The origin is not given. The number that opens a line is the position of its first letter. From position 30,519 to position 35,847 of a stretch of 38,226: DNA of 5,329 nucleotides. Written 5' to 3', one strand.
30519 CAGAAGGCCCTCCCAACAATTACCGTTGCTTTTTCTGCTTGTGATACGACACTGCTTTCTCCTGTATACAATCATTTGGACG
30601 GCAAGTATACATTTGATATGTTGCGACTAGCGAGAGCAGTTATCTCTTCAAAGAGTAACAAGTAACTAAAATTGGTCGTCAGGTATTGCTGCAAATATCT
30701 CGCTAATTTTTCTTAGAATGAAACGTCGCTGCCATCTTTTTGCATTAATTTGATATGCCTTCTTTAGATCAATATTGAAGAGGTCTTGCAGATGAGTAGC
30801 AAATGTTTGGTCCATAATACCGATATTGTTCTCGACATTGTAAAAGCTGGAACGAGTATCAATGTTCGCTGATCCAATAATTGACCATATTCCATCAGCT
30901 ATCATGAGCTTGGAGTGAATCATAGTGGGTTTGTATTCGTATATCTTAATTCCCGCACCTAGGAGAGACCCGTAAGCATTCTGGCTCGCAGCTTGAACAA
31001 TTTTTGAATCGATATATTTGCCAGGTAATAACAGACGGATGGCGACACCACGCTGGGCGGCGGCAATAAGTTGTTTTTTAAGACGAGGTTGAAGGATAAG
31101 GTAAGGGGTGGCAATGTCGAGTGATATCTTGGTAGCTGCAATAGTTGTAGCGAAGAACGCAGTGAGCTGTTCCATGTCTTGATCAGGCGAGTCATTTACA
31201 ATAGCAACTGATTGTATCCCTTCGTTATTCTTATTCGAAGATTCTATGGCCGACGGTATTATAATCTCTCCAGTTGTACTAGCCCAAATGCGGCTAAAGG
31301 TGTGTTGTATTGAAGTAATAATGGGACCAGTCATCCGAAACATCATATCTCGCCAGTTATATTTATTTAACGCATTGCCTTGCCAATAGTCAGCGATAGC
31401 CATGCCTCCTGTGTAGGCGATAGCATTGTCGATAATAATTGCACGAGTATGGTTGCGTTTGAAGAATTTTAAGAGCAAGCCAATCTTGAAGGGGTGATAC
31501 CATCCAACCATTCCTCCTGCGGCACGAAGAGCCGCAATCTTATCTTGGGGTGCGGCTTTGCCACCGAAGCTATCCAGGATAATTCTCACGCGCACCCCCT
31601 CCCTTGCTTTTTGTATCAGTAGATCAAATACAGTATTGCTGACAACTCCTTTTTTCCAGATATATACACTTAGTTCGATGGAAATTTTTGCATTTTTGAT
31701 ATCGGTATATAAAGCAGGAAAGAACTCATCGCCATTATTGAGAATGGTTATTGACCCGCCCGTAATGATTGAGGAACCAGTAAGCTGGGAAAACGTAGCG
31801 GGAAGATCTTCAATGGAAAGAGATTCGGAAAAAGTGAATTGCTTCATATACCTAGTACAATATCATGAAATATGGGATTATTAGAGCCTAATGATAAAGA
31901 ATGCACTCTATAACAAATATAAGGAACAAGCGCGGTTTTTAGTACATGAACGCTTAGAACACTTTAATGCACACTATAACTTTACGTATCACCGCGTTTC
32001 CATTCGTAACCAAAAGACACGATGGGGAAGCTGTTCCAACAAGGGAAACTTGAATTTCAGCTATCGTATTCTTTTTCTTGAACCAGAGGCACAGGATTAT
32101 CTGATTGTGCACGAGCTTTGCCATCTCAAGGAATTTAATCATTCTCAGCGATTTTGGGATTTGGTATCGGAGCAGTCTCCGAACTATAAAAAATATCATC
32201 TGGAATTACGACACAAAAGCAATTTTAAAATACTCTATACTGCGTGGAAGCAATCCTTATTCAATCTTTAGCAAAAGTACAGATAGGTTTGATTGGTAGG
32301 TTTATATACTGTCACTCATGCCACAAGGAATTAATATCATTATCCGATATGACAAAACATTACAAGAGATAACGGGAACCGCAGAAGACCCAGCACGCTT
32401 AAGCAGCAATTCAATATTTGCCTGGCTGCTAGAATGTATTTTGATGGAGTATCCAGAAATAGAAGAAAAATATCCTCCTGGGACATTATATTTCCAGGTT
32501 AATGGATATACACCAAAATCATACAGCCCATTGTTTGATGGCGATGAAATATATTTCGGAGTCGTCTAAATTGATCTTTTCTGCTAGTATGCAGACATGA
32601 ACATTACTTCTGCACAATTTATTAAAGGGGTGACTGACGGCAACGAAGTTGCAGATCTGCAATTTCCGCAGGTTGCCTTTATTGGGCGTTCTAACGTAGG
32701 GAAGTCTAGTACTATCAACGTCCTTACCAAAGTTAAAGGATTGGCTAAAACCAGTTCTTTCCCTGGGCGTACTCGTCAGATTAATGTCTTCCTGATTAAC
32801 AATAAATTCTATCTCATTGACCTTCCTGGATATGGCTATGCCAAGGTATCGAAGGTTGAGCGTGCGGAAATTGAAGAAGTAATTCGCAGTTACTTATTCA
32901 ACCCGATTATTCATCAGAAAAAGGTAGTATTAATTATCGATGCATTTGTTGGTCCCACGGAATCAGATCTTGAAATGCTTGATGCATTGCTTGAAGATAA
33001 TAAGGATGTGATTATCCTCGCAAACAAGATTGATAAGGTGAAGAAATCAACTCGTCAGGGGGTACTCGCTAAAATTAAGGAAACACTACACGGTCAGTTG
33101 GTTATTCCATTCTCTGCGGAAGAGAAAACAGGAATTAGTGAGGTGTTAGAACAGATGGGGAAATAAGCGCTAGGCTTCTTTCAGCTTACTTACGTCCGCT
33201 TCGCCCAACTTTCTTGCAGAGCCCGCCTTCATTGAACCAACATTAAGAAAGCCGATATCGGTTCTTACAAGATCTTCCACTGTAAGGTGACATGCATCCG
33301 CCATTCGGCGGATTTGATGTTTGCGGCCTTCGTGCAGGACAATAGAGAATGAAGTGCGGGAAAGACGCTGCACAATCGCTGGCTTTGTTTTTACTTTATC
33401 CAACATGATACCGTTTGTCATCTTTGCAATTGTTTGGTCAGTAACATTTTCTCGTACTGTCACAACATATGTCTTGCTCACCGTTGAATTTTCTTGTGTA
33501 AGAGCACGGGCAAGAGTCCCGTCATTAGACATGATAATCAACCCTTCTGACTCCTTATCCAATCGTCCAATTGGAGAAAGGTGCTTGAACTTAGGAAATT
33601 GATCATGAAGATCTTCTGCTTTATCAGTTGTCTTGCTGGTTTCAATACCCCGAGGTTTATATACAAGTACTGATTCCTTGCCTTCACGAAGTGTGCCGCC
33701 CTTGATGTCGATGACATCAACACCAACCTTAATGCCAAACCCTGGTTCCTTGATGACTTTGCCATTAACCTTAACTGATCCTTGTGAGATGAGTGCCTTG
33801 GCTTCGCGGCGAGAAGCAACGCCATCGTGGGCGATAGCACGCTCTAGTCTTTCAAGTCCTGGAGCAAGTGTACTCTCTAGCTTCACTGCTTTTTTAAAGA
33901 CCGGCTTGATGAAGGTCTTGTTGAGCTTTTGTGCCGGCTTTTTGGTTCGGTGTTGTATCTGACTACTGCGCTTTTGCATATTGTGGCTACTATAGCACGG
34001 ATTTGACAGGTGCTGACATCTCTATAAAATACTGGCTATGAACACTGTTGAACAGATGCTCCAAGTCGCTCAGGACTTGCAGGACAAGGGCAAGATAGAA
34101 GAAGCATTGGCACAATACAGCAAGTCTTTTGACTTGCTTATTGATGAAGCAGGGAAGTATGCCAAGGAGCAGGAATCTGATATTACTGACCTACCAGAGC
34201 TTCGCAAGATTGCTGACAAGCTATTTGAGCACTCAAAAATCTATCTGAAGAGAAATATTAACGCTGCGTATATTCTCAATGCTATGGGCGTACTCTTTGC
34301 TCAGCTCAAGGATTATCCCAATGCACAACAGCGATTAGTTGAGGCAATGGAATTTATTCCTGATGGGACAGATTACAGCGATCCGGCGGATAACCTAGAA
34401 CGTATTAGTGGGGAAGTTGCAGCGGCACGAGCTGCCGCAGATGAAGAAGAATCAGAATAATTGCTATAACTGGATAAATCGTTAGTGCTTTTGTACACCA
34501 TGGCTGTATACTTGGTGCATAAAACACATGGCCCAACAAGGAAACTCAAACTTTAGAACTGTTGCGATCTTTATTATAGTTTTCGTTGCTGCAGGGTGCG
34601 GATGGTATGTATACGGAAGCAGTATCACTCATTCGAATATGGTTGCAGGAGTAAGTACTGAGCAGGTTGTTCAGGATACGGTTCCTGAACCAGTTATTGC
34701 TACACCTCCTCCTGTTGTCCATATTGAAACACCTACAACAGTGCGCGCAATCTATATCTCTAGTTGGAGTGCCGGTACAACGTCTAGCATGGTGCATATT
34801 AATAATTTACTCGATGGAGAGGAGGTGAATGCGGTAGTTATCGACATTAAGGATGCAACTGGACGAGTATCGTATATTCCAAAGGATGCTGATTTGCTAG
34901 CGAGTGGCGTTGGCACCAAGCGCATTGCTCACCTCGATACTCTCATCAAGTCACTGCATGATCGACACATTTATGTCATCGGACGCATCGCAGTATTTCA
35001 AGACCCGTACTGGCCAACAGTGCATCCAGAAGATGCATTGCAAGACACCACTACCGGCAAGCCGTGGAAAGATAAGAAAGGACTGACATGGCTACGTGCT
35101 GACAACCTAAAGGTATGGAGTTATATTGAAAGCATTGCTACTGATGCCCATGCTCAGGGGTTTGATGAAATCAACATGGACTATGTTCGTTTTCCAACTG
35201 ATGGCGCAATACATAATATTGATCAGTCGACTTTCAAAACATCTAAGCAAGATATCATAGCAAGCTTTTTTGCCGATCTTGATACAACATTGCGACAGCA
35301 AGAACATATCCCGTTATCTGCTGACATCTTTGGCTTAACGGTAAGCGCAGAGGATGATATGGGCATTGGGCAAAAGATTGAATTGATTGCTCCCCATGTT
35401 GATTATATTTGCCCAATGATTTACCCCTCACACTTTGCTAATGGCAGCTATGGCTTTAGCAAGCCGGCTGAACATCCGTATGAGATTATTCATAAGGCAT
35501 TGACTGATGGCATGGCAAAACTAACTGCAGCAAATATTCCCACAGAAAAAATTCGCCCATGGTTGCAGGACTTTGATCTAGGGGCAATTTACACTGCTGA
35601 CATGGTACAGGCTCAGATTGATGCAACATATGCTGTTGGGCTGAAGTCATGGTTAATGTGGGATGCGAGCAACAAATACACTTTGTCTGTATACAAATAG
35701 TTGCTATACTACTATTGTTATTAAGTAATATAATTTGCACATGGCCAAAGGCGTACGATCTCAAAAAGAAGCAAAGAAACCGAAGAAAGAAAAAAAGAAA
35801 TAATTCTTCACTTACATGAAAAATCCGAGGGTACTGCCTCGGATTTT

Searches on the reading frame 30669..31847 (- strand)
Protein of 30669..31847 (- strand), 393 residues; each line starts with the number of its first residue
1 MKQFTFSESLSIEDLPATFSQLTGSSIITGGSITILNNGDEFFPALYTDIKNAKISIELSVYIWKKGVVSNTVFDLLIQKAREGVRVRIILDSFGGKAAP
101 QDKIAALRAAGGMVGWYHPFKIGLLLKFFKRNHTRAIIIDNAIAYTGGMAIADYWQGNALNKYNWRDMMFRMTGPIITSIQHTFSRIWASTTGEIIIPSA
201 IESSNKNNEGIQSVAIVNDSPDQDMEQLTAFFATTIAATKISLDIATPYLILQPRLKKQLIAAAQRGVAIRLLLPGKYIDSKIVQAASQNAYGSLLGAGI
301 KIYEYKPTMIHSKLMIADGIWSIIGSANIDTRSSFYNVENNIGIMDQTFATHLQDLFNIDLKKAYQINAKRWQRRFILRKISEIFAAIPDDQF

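Call 7: search_protein_families(library=pfam, proteins=[window:30669-31847:-], max_evalue=0.01)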
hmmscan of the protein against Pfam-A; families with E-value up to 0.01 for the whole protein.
window:30669-31847:- (393 aa): 4 families
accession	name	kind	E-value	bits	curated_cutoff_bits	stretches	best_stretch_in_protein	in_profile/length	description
PF13091.12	PLDc_2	-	1.4e-42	145.1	27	2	235-358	4-129/132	PLD-like domain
PF00614.28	PLDc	-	8.7e-09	35.5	21.9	1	311-333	6-28/28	Phospholipase D Active site motif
PF13090.12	PP_kinase_C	-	0.0015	18.4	25.8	0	254-368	41-153/172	Polyphosphate kinase C-terminal domain 2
PF11495.14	Regulator_TrmB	-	0.008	15.9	22.2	0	232-328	15-98/233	Archaeal transcriptional regulator TrmB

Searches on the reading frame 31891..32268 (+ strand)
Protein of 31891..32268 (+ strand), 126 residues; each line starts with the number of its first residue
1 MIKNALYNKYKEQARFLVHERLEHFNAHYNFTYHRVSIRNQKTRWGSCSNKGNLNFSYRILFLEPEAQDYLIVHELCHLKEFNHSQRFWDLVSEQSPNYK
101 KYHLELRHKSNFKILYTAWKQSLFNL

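Call 7: search_protein_families(library=pfam, proteins=[window:31891-32268:+], max_evalue=0.01)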
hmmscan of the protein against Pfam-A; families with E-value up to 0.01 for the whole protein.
window:31891-32268:+ (126 aa): 3 families
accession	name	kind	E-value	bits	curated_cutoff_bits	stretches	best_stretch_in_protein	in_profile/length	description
PF01863.23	YgjP-like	-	3.2e-35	122.5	26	1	2-108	100-206/207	YgjP-like, metallopeptidase domain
PF08325.16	WLM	-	0.0021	18.6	26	1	72-102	87-117/190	WLM domain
PF10263.15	SprT-like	-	0.0044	17.3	25.6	1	19-82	2-75/108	SprT-like family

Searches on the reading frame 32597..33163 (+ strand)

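Call 7: search_protein_families(library=pfam, proteins=[window:32597-33163:+], max_evalue=0.01)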
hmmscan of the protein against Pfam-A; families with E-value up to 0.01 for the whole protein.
window:32597-33163:+ (189 aa): 7 families
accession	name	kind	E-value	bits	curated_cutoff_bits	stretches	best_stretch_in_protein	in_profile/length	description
PF01926.29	MMR_HSR1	-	9.7e-21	74.4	21.9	1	25-144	1-113/113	50S ribosome-binding GTPase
PF02421.24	FeoB_N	-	1.9e-17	63.7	27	1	25-186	2-155/156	Ferrous iron transport protein B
PF00009.33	GTP_EFTU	-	1.4e-07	31.7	26.5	1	110-187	96-182/188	Elongation factor Tu GTP binding domain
PF03193.22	RsgA_GTPase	-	1.4e-06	28.7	30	1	25-79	108-168/174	RsgA GTPase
PF00350.29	Dynamin_N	-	0.0017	18.9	27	0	26-50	1-25/168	Dynamin family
PF09439.16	SRPRB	-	0.0023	17.8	25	1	24-151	4-133/178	Signal recognition particle receptor beta subunit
PF16897.10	MMR_HSR1_Xtn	-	0.0061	17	35.2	0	127-187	45-100/106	C-terminal region of MMR_HSR1 domain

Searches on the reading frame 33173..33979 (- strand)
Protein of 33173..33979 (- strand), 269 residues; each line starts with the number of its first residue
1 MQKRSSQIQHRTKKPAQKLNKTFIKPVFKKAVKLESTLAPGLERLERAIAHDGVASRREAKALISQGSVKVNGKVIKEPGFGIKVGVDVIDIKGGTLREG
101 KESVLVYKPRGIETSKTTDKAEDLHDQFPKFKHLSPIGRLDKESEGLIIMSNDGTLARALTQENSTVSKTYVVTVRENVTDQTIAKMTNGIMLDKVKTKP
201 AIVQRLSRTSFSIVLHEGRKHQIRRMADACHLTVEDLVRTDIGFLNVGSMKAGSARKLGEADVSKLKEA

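Call 7: search_protein_families(library=pfam, proteins=[window:33173-33979:-], max_evalue=0.01)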
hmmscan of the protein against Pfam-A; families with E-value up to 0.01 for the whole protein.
window:33173-33979:- (269 aa): 4 families
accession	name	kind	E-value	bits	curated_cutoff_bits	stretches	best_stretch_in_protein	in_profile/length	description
PF00849.27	PseudoU_synth_2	-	3.2e-21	76.6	26.8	1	104-227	3-150/152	RNA pseudouridylate synthase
PF01479.30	S4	-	6.3e-11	42.3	22.8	1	44-88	2-47/48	S4 domain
PF13275.11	S4_2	-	0.0033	17.7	24.6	1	59-96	25-61/65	S4 domain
PF22421.1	SYY_C-terminal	-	0.0047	17.2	27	0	54-79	31-56/83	Tyrosine--tRNA ligase SYY-like C-terminal domain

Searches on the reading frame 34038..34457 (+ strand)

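Call 7: search_protein_families(library=pfam, proteins=[window:34038-34457:+], max_evalue=0.01)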
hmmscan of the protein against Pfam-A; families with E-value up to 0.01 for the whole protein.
window:34038-34457:+ (140 aa): 3 families
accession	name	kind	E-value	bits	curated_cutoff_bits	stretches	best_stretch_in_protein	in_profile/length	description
PF13424.12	TPR_12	-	1.1e-06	29.2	30.1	0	54-105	21-73/77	Tetratricopeptide repeat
PF07719.23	TPR_2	-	0.00062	20.1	27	0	77-108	1-32/34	Tetratricopeptide repeat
PF00515.34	TPR_1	-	0.0044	17.2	27.8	0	77-96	1-20/34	Tetratricopeptide repeat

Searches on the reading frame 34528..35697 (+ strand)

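Call 7: search_protein_families(library=pfam, proteins=[window:34528-35697:+], max_evalue=0.01)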
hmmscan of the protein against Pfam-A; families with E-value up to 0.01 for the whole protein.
window:34528-35697:+ (390 aa): 1 family
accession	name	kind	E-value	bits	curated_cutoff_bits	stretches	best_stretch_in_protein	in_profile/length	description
PF13200.12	DUF4015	-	3.9e-92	309.2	27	1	74-384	1-313/313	Putative glycosyl hydrolase domain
